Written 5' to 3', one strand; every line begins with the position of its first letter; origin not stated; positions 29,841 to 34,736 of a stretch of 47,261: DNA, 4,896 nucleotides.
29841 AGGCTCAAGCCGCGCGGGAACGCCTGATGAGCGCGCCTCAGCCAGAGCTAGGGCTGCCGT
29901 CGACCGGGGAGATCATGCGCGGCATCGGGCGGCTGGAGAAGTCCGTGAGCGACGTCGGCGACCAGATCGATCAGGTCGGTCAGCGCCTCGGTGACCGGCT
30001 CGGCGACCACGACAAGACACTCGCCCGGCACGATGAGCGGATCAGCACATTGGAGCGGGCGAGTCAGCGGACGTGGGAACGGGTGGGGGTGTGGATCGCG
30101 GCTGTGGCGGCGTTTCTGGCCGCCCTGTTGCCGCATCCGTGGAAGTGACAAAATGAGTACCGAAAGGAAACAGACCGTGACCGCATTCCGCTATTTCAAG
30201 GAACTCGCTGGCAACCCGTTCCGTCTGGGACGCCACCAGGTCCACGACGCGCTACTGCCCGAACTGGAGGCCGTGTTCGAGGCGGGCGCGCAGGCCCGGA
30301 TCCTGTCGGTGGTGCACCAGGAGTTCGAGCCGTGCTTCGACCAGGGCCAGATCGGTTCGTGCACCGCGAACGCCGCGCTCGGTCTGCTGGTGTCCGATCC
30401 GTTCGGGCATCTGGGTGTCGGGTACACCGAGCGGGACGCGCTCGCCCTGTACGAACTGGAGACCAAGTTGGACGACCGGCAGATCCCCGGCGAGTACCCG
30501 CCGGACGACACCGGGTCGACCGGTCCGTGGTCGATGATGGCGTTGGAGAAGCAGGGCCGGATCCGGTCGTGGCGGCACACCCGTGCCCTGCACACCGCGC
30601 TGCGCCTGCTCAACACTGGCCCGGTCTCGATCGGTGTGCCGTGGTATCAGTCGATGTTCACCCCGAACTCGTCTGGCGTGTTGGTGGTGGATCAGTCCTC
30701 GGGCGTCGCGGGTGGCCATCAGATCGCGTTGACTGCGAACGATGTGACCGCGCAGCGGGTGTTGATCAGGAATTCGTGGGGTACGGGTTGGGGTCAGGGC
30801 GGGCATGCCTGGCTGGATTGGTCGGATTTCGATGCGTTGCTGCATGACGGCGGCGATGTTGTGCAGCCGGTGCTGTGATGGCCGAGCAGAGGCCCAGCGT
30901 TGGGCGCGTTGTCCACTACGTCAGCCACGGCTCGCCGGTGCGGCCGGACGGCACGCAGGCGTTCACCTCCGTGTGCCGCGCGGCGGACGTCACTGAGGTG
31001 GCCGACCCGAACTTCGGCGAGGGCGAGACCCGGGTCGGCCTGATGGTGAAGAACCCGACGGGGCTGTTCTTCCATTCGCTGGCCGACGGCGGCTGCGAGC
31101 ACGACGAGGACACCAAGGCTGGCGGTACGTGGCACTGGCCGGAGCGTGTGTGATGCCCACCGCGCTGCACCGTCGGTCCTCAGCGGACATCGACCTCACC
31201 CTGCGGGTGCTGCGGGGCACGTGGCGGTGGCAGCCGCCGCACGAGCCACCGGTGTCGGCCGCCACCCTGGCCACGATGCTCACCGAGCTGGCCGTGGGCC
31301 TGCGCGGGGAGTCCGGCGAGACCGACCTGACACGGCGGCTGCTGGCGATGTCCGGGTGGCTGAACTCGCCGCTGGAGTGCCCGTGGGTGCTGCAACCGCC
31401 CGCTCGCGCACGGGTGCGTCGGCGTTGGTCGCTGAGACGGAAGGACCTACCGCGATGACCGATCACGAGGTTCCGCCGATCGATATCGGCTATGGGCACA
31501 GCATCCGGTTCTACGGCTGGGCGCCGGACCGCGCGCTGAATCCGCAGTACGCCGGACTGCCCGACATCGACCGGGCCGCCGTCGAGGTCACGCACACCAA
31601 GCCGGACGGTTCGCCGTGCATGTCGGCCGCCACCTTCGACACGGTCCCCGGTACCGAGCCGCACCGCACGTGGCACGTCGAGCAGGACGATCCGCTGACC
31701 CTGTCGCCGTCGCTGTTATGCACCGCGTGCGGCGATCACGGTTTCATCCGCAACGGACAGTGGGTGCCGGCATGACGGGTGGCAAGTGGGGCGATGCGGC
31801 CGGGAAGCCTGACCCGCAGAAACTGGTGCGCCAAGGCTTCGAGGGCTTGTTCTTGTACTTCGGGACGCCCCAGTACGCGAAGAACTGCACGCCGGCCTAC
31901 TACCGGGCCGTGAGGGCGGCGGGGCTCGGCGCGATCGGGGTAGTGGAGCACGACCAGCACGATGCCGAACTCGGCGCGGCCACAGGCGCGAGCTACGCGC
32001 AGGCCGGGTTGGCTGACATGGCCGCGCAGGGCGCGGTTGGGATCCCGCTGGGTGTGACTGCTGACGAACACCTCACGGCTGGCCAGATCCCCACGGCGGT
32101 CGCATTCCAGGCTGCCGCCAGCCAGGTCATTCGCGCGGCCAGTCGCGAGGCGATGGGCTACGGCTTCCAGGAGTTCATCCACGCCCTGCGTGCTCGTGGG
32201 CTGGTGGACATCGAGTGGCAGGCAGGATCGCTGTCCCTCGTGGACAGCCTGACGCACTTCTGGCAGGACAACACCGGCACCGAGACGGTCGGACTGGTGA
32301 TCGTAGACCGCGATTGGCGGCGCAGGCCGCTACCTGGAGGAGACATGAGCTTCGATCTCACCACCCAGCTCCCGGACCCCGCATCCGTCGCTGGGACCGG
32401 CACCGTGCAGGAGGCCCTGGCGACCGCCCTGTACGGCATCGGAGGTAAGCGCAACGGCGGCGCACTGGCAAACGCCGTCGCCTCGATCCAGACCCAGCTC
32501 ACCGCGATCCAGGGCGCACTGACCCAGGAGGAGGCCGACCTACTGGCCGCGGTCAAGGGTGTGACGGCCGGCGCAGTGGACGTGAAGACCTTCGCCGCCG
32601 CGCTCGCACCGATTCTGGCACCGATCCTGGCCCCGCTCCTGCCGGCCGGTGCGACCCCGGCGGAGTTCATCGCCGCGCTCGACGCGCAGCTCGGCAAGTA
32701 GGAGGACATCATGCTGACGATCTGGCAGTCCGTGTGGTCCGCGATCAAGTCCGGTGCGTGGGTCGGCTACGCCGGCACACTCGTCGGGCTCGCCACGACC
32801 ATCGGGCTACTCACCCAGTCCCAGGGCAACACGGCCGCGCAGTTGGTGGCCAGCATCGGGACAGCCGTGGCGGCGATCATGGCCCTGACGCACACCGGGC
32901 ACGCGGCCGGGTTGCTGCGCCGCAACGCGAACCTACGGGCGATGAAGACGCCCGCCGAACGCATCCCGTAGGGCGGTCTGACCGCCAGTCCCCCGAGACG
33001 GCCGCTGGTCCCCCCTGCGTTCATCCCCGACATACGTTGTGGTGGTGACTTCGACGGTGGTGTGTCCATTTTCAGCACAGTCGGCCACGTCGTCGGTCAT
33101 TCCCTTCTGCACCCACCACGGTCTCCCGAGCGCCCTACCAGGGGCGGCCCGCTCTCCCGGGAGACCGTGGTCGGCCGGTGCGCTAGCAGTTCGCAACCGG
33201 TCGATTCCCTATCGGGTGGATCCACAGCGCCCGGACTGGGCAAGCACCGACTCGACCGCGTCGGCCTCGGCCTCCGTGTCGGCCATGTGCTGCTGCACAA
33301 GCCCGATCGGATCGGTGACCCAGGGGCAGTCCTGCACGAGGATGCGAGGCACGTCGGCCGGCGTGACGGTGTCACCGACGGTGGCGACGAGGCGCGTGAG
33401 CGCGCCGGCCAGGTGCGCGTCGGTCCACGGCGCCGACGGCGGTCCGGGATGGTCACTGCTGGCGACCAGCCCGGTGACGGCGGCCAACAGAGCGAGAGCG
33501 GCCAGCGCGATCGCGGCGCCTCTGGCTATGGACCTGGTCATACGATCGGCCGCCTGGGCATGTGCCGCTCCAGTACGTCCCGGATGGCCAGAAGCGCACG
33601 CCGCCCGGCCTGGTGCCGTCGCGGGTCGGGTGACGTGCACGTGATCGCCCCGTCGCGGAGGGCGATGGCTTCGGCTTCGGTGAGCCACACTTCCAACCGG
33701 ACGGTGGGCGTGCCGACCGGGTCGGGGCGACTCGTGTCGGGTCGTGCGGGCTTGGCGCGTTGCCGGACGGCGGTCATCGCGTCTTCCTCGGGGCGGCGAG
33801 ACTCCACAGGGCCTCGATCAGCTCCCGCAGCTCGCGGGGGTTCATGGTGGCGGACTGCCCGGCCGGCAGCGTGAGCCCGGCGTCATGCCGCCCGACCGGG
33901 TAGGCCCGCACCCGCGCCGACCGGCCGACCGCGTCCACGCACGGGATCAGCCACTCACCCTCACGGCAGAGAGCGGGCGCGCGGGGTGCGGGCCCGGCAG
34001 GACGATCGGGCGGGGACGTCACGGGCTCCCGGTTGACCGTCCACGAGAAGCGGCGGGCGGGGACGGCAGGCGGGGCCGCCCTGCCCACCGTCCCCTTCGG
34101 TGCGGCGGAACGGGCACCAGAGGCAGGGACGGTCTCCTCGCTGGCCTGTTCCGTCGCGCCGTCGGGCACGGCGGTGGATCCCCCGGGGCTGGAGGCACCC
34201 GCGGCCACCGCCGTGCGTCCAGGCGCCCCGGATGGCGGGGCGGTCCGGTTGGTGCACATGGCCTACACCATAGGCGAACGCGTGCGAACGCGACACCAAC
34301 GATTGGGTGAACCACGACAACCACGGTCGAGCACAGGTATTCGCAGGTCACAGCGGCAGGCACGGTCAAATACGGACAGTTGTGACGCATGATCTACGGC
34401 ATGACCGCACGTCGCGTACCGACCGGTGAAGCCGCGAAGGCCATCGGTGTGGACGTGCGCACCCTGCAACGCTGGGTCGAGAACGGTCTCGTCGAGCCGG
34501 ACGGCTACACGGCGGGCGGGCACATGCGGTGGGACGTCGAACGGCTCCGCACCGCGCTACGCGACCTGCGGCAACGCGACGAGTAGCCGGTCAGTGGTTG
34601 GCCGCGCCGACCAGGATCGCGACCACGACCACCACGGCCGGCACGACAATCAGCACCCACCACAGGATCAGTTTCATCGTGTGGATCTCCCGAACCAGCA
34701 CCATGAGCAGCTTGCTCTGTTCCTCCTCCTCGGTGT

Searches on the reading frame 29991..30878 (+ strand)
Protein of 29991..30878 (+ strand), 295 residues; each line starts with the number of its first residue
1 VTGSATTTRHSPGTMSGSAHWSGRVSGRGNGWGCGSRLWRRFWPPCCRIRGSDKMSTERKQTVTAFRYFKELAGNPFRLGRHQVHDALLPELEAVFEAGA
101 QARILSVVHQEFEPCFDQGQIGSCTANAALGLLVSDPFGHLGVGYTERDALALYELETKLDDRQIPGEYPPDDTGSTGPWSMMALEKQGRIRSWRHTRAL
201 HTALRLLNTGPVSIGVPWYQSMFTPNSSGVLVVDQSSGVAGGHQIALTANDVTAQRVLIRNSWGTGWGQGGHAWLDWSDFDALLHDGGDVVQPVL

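Call 9: search_protein_families(library=pfam, max_evalue=0.01, proteins=[window:29991-30878:+])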
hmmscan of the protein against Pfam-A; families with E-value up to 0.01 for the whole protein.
window:29991-30878:+ (295 aa): 1 family
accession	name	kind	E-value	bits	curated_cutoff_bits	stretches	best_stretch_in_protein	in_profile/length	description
PF00112.29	Peptidase_C1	-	2.8e-07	31.3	20.7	1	203-274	128-201/220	Papain family cysteine protease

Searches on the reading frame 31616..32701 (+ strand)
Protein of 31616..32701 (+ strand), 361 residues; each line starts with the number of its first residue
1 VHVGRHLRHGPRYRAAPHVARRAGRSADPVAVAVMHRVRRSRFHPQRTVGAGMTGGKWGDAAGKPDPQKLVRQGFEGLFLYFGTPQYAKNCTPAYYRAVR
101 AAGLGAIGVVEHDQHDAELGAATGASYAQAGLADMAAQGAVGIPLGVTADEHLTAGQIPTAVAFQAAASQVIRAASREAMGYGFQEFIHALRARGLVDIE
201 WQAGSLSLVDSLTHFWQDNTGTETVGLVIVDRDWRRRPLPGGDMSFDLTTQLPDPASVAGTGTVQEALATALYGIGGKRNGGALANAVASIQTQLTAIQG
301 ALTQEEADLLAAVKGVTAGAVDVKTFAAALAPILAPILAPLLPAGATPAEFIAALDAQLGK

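Call 9: search_protein_families(library=pfam, max_evalue=0.01, proteins=[window:31616-32701:+])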
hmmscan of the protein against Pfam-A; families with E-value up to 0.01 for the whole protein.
window:31616-32701:+ (361 aa): 1 family
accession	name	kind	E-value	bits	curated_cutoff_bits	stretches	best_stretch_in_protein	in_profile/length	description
PF08924.17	Rv2525c_GlyHyd-like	-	9.7e-05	23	27.2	1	69-236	2-170/198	Rv2525c-like, glycoside hydrolase-like domain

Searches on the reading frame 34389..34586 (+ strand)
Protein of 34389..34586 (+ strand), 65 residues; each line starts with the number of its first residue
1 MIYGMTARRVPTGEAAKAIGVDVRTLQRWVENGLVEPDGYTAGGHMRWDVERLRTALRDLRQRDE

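Call 88: search_protein_families(library=pfam, max_evalue=0.05, proteins=[window:34389-34586:+])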
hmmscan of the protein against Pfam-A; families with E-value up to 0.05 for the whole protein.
window:34389-34586:+ (65 aa): 7 families
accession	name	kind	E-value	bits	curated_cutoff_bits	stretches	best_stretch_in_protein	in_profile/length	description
PF00376.29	MerR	-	1.2e-07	31.8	28.2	1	12-45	2-35/38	MerR family regulatory protein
PF13411.12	MerR_1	-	1.1e-06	29.1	21.6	1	12-55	3-48/69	MerR HTH family regulatory protein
PF12728.13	HTH_17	-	0.00035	21.2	27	1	13-54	5-44/51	Helix-turn-helix domain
PF13384.12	HTH_23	-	0.0049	17.1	24.6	1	7-31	15-39/50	Homeodomain-like domain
PF13518.12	HTH_28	-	0.0091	16.5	25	1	8-30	11-33/52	Helix-turn-helix domain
PF13551.12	HTH_29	-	0.014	15.9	28.1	1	12-31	15-34/64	Winged helix-turn helix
PF20432.4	Xre-like-HTH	-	0.046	14.5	25.8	0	10-28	24-42/63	Antitoxin Xre-like helix-turn-helix domain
